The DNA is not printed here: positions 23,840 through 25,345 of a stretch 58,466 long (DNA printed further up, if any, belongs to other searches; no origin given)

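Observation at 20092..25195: Candidate new CDP-activated phospho-substituent pathway: TagF-like transferase, LicC-like cytidylyltransferase fused to a ParB/Srx domain, and DUF711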

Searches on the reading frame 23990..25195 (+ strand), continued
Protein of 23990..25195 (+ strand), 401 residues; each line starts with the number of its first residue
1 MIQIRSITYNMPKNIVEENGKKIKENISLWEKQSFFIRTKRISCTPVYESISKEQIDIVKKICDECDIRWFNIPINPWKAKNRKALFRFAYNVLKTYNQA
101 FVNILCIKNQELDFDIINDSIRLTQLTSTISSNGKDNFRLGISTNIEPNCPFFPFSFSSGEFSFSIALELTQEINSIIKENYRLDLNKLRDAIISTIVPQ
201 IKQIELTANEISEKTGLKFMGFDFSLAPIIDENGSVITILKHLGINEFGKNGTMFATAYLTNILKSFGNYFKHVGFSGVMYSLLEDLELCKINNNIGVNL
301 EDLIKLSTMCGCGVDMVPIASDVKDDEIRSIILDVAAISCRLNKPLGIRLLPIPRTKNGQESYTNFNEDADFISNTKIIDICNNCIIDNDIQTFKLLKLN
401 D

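Call 84: find_encoding_contigs(protein=P0178, flank=8000, max_places=2)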
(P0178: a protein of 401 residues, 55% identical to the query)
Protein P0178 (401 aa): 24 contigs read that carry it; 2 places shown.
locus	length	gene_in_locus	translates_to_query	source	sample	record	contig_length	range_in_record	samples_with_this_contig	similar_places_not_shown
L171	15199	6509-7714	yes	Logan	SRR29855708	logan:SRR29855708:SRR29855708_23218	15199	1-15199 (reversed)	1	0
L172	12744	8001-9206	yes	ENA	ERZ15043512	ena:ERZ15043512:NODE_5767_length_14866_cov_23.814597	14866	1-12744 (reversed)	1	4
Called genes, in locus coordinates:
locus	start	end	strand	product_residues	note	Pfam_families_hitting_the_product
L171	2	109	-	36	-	?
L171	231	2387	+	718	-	PF00535:Glycos_transf_2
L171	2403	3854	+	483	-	PF04464:Glyphos_transf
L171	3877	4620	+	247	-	PF13489:Methyltransf_23, PF13649:Methyltransf_25, PF13847:Methyltransf_31, PF08241:Methyltransf_11 (weak), PF08242:Methyltransf_12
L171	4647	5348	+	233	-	PF01177:Asp_Glu_race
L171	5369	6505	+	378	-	PF00483:NTP_transferase (weak), PF12804:NTP_transf_3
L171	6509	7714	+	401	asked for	PF05167:DUF711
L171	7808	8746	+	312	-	PF27429:LB_356 (faint)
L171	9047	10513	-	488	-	PF01610:DDE_Tnp_ISL3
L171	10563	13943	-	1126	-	PF04313:HSDR_N, PF04851:ResIII, PF18766:SWI2_SNF2, PF22679:T1R_D3-like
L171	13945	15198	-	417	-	?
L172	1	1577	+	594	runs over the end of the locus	PF00669:Flagellin_N, PF00700:Flagellin_C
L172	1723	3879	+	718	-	PF00535:Glycos_transf_2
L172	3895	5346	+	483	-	PF04464:Glyphos_transf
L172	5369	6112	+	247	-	PF13489:Methyltransf_23, PF13649:Methyltransf_25, PF13847:Methyltransf_31, PF08241:Methyltransf_11 (weak), PF08242:Methyltransf_12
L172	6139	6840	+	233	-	PF01177:Asp_Glu_race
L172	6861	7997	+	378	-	PF00483:NTP_transferase (weak), PF12804:NTP_transf_3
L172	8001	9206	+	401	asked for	PF05167:DUF711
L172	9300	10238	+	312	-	-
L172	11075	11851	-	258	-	PF00378:ECH_1, PF16113:ECH_2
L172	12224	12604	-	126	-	PF00881:Nitroreductase, PF14512:TM1586_NiRdase (weak)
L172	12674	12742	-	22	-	?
